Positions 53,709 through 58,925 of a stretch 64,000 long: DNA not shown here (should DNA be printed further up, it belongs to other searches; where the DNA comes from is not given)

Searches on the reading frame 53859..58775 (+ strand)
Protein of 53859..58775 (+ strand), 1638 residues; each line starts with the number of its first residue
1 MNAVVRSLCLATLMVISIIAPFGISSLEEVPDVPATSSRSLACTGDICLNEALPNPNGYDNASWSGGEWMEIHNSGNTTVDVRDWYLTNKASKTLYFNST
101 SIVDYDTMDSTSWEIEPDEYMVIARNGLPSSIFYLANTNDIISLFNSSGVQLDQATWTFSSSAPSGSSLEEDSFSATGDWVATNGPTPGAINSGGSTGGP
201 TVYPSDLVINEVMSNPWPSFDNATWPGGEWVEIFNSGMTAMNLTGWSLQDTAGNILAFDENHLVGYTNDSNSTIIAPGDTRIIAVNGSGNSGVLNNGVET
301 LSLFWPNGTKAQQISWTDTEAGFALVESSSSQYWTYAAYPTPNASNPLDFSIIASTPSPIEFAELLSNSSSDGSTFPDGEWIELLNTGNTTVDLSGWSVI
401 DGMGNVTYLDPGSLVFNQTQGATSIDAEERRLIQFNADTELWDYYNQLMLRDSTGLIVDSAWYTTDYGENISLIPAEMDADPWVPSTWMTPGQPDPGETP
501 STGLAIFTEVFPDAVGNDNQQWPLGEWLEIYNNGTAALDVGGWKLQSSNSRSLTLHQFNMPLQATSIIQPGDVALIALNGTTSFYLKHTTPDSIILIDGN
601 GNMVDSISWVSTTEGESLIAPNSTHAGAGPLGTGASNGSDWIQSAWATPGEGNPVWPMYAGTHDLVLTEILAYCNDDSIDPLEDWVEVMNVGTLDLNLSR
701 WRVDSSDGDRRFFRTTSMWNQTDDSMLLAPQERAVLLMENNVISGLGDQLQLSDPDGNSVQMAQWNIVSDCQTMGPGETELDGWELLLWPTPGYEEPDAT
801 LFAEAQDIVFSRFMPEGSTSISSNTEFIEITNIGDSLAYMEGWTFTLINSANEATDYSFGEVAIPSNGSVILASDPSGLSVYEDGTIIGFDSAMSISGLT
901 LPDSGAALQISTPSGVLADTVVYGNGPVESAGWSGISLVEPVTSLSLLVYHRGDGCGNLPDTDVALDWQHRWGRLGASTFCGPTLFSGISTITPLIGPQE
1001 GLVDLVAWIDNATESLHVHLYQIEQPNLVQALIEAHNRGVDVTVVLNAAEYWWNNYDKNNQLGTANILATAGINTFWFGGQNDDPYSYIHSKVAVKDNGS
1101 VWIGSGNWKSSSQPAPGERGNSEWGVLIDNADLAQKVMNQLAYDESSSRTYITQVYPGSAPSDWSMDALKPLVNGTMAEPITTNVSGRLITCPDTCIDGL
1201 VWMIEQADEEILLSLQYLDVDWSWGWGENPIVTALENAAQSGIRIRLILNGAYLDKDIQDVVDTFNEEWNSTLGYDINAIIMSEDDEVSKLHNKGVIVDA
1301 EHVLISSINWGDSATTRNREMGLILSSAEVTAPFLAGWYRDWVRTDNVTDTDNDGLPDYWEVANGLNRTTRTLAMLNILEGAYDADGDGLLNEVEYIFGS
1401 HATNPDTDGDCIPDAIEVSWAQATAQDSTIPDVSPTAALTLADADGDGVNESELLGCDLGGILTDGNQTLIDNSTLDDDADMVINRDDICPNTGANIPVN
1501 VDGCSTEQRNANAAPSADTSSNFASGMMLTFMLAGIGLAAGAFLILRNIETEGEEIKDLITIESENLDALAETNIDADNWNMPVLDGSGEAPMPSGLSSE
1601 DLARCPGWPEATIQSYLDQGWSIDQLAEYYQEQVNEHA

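Call 82: search_protein_families(library=pfam, proteins=[window:53859-58775:+], max_evalue=0.001)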
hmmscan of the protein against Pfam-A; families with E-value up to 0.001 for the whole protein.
window:53859-58775:+ (1638 aa): 4 families
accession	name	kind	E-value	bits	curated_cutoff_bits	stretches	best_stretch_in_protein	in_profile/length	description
PF00932.25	LTD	-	2.7e-71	237.3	34.3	6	205-317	6-108/109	Lamin Tail Domain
PF13091.12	PLDc_2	-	4.4e-36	124.1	27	2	1006-1141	2-128/132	PLD-like domain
PF00614.28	PLDc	-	0.00019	21.8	21.9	1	1291-1313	5-27/28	Phospholipase D Active site motif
PF18884.5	TSP3_bac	-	0.0003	21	25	1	1350-1365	1-16/22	Bacterial TSP3 repeat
